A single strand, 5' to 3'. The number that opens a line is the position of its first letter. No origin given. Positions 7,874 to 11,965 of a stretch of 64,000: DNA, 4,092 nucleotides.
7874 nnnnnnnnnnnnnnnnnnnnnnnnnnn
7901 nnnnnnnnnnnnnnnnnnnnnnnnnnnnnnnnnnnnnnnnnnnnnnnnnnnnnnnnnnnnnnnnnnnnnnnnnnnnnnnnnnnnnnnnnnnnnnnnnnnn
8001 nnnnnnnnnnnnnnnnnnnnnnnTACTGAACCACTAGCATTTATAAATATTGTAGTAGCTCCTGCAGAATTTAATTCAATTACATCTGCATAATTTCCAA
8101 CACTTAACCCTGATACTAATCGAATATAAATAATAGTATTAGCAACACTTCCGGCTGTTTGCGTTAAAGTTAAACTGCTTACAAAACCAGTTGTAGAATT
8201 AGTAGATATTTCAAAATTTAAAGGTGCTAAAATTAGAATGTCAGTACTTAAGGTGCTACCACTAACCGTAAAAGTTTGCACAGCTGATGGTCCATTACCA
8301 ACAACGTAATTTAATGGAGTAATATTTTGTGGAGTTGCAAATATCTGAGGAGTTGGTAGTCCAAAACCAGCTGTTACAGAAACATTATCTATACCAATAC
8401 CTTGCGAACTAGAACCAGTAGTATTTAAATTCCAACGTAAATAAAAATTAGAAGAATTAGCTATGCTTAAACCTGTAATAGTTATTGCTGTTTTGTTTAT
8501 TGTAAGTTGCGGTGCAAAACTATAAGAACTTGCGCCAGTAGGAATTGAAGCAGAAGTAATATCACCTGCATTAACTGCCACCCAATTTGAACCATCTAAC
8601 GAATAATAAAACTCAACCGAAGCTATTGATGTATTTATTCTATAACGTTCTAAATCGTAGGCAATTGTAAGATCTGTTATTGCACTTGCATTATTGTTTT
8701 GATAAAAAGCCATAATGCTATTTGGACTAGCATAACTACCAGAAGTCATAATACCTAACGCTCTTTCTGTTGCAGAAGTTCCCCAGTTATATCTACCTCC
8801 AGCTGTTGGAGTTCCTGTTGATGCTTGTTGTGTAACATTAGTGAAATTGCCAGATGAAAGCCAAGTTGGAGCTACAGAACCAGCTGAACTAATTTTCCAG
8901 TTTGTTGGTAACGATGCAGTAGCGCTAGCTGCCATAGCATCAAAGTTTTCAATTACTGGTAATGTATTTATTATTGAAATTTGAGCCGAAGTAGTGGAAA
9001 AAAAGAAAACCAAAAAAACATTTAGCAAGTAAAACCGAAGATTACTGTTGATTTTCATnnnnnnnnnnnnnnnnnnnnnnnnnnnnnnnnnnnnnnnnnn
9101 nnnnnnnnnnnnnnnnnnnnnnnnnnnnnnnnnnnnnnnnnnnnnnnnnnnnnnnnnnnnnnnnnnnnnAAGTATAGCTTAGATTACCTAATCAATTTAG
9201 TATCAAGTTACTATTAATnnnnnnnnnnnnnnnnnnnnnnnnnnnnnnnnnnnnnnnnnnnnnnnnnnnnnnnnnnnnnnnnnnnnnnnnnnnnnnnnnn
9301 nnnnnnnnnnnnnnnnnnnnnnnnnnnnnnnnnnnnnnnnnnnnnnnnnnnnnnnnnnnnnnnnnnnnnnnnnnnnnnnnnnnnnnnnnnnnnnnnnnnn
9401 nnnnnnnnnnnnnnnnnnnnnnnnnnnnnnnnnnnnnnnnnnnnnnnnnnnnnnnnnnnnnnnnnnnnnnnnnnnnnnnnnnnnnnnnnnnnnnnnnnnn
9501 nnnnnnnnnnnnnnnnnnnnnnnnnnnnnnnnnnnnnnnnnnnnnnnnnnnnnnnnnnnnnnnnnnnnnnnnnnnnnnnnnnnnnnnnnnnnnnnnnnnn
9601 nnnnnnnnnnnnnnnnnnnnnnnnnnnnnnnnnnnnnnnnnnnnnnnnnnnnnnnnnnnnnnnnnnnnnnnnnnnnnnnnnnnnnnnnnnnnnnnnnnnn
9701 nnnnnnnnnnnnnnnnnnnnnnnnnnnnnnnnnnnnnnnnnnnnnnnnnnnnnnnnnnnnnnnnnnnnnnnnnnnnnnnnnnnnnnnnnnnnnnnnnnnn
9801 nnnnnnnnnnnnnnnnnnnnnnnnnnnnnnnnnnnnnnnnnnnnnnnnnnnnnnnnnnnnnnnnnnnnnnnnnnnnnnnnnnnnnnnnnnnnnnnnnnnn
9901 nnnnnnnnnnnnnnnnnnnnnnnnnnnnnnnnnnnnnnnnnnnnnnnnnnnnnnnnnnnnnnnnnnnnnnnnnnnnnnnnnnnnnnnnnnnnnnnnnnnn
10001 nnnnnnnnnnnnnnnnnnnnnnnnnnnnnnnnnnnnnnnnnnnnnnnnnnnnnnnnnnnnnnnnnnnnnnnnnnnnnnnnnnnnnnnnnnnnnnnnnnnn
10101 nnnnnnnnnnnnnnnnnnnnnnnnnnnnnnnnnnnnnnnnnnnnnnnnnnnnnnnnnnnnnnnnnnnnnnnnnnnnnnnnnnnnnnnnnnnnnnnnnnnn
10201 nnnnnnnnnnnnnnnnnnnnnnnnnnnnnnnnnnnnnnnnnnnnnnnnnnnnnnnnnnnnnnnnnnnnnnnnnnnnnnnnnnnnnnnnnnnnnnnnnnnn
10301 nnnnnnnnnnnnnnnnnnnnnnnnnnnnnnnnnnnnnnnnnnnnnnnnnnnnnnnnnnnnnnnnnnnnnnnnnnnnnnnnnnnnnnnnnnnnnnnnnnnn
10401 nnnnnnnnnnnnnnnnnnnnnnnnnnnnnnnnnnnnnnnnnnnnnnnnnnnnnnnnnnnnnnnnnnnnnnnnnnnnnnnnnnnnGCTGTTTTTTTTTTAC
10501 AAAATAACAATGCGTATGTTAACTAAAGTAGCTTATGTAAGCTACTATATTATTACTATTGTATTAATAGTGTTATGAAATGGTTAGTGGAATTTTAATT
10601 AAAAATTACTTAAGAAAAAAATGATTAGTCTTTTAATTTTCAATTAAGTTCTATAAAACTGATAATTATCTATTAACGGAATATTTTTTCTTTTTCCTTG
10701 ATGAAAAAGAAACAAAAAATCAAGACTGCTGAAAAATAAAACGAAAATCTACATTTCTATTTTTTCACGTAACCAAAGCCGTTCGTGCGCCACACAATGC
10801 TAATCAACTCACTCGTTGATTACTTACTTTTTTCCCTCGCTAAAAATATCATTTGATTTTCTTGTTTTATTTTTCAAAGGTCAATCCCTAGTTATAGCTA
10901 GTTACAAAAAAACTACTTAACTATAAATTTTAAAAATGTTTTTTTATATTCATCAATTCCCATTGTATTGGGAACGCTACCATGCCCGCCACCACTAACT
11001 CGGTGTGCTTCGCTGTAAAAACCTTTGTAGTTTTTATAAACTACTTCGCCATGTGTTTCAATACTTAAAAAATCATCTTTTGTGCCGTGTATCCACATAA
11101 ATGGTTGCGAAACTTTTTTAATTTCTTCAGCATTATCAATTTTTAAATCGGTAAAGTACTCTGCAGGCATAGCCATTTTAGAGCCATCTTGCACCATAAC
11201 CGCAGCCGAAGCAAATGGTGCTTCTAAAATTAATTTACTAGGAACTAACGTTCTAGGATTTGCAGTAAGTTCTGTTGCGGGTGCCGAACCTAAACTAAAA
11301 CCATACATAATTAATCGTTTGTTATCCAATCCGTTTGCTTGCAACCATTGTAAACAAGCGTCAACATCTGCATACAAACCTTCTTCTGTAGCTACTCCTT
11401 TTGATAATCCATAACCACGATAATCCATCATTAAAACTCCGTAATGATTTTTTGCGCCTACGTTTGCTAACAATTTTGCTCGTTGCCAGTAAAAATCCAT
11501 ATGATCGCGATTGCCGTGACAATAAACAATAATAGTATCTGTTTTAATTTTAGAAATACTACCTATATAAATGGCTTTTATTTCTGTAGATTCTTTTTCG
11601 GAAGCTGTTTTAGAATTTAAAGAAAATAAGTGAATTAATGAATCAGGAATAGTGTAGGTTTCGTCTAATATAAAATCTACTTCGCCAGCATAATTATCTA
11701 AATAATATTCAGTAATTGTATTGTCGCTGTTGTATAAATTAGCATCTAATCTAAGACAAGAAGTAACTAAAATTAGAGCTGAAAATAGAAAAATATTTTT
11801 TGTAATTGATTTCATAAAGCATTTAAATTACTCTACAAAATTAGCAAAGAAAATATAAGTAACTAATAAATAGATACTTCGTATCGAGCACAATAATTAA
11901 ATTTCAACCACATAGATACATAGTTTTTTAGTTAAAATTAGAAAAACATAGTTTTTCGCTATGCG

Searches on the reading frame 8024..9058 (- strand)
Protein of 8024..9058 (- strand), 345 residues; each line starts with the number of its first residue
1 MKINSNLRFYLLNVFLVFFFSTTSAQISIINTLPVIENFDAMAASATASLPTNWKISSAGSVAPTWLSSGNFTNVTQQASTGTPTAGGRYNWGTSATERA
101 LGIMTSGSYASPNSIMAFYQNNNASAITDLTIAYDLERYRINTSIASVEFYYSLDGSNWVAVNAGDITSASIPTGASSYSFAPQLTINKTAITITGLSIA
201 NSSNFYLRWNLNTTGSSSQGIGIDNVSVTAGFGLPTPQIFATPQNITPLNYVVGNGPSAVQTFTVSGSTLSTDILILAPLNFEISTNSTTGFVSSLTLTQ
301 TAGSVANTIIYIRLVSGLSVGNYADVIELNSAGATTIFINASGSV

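Call 57: find_homologous_proteins(query=window:8024-9058:-, max_evalue=0.00001)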
Query window:8024-9058:- (345 aa): 61 proteins with E <= 0.00001 among 8000 candidates.
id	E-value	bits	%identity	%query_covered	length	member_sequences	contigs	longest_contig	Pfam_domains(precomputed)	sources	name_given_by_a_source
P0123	1.0e-83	299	63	66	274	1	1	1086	-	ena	-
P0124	3.0e-75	272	62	62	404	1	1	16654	PF18962.8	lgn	-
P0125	4.3e-75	271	54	80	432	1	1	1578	-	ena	-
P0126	3.0e-74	268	58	66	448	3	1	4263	PF22544.3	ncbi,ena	-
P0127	5.9e-68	248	56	65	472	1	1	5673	-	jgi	jgi:hypothetical protein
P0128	1.7e-67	246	58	60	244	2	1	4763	-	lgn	-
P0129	1.5e-65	240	60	64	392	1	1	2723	-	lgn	-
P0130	9.7e-65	237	55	68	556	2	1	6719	PF18657.7,PF05345.19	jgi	jgi:hypothetical protein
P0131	4.5e-64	235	48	78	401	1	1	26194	-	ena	-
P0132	6.5e-64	234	56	63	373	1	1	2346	-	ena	-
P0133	2.2e-62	229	54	63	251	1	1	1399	-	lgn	-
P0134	5.6e-62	228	51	66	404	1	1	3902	PF18962.8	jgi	jgi:hypothetical protein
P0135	2.1e-61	226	54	67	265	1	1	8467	-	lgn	-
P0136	2.8e-61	226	51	65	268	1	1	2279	-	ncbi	ncbi:MAG: hypothetical protein ACK4UK_07105, partial [Flavobacterium sp.]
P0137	3.4e-60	222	52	66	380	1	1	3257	-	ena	-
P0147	2.1e-58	216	54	62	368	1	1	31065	PF03160.21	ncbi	ncbi:MAG: Calx-beta domain-containing protein, partial [Flavobacteriales bacterium]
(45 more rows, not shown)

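Call 59: find_encoding_contigs(protein=P0124, flank=10000, max_places=3)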
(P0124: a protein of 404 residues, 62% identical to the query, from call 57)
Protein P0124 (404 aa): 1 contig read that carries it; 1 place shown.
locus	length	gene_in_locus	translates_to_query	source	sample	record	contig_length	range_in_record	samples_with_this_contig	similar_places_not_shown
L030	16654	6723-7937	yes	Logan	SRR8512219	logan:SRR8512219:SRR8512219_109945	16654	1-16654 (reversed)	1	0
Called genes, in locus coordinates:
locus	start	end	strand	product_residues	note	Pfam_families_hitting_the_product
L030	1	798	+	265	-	?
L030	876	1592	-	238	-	-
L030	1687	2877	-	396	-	PF13620:CarboxypepD_reg, PF13715:CarbopepD_reg_2 (faint), PF00691:OmpA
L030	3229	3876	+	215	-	PF13568:OMP_b-brl_2, PF13505:OMP_b-brl (weak)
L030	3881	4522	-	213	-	PF02441:Flavoprotein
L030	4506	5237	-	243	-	PF06912:DUF1275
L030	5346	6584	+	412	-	PF09298:FAA_hydrolase_N, PF01557:FAA_hydrolase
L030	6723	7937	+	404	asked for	PF18962:Por_Secre_tail (weak)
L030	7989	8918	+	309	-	-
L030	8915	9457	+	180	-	PF00929:RNase_T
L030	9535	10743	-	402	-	PF07635:PSCyt1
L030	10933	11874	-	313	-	PF01261:AP_endonuc_2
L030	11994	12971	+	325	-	-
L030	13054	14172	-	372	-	PF11138:DUF2911, PF13428:TPR_14 (faint)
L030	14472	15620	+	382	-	PF02771:Acyl-CoA_dh_N, PF02770:Acyl-CoA_dh_M, PF00441:Acyl-CoA_dh_1, PF08028:Acyl-CoA_dh_2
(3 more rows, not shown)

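Call 60: find_encoding_contigs(protein=P0123, flank=3000, max_places=3)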
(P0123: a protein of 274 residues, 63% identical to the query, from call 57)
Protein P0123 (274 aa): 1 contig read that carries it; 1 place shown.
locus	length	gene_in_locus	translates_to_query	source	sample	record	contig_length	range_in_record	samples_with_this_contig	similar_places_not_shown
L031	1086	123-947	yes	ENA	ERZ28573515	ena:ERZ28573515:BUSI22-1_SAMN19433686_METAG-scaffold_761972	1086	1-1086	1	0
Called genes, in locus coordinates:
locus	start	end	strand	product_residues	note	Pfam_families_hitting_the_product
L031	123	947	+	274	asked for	-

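Call 61: find_encoding_contigs(protein=P0147, flank=10000, max_places=3)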
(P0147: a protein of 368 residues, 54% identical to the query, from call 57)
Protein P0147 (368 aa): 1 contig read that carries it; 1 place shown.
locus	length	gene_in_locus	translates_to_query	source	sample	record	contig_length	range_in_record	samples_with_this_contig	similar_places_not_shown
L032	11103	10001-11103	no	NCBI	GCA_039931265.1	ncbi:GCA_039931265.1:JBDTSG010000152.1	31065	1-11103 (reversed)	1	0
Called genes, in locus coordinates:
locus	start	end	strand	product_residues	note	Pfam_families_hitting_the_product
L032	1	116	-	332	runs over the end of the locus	PF01073:3Beta_HSD, PF01370:Epimerase, PF02719:Polysacc_synt_2, PF04321:RmlD_sub_bind, PF05368:NmrA (faint), PF07993:NAD_binding_4 (faint), PF13460:NAD_binding_10, PF16363:GDP_Man_Dehyd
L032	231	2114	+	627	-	PF13727:CoA_binding_3, PF00106:adh_short, PF01073:3Beta_HSD, PF01370:Epimerase, PF02719:Polysacc_synt_2, PF04321:RmlD_sub_bind, PF07993:NAD_binding_4, PF16363:GDP_Man_Dehyd, +2 more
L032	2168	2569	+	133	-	-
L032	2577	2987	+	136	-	PF20791:Acyl-ACP_TE_C (weak), PF13279:4HBT_2, PF03061:4HBT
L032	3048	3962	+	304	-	PF01048:PNP_UDP_1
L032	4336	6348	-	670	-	-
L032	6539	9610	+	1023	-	PF00932:LTD, PF18962:Por_Secre_tail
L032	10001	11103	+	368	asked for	PF03160:Calx-beta (weak)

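Call 71: find_encoding_contigs(protein=P0126, flank=5000, max_places=4)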
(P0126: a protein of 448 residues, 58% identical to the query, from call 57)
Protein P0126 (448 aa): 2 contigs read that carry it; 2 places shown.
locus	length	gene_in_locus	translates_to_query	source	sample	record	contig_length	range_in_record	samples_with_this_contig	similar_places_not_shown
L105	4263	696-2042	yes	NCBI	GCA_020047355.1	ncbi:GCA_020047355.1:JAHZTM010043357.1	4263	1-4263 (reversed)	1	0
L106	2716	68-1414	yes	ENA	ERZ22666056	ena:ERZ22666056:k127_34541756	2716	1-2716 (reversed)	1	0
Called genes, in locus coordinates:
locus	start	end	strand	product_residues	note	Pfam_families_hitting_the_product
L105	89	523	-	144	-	PF02631:RecX_HTH2, PF21981:RecX_HTH3 (weak)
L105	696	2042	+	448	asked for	PF22544:HYDIN_VesB_CFA65-like_Ig (weak)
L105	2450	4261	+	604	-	?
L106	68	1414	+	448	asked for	PF22544:HYDIN_VesB_CFA65-like_Ig (weak)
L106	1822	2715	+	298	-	?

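Call 72: find_encoding_contigs(protein=P0125, flank=5000, max_places=4)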
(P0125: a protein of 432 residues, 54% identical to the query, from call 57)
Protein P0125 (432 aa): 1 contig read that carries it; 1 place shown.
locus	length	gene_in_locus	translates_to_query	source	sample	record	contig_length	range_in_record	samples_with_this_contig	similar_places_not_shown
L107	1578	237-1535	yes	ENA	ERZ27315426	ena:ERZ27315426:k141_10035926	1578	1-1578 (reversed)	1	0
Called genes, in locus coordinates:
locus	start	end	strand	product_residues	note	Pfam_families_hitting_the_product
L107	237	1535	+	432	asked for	-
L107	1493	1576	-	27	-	?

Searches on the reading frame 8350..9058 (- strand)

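Call 53: search_protein_families(library=pfam, proteins=[window:8350-9058:-], max_evalue=1)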
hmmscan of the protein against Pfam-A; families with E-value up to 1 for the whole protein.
window:8350-9058:- (236 aa): 1 family
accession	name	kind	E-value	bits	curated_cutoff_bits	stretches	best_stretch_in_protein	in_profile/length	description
PF00754.31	F5_F8_type_C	-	0.014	16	28.2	1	142-209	60-125/127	F5/8 type C domain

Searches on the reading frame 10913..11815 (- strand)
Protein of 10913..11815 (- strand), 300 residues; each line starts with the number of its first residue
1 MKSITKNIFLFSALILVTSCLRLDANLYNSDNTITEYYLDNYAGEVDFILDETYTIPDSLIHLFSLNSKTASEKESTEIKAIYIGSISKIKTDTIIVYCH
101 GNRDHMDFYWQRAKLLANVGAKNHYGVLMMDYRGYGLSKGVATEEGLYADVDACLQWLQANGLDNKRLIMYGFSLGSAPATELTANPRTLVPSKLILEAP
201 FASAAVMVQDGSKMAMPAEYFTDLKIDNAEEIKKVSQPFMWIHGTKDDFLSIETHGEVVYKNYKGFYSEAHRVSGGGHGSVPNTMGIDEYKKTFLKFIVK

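Call 15: search_protein_families(library=pfam, proteins=[window:10913-11815:-], max_evalue=0.01)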
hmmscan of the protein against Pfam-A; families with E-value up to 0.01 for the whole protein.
window:10913-11815:- (300 aa): 8 families
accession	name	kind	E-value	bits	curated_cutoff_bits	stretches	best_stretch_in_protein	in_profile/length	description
PF12146.15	Hydrolase_4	-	4.1e-14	52.9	27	1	92-214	3-125/239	Serine aminopeptidase, S33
PF00561.26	Abhydrolase_1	-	2.6e-11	44.1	25.8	1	95-193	2-96/245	alpha/beta hydrolase fold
PF12697.13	Abhydrolase_6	-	3.5e-07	31.5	26.3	1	96-206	1-94/217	Alpha/beta hydrolase family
PF05677.18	DUF818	-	7.8e-06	25.5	20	1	86-178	130-227/365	Chlamydia CHLPS protein (DUF818)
PF02129.25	Peptidase_S15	-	1.4e-05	25.3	23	1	121-184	48-113/262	X-Pro dipeptidyl-peptidase (S15 family)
PF00326.27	Peptidase_S9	-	0.0001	22.3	22.6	1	148-298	45-206/213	Prolyl oligopeptidase family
PF20434.5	BD-FAE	-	0.0018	18.3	26.8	0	95-177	15-100/215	BD-FAE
PF02230.22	Abhydrolase_2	-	0.0036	17.6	23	0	155-189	94-128/217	Phospholipase/Carboxylesterase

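Call 94: search_protein_families(library=ncbifam, proteins=[window:10913-11815:-], max_evalue=0.00001)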
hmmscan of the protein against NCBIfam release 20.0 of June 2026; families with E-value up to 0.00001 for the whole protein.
window:10913-11815:- (300 aa): 2 families
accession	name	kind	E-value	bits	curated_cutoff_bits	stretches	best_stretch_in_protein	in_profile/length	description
NF042907.1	CPn0927_CPn0928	subfamily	8.5e-08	31.5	200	1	78-178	117-221/357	CPn0927/CPn0928 family alpha/beta hydrolase fold protein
TIGR03101.1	hydr2_PEP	hypoth_equivalog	9e-08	31.9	202.75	1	92-233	24-165/266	hydrolase 2, exosortase A system-associated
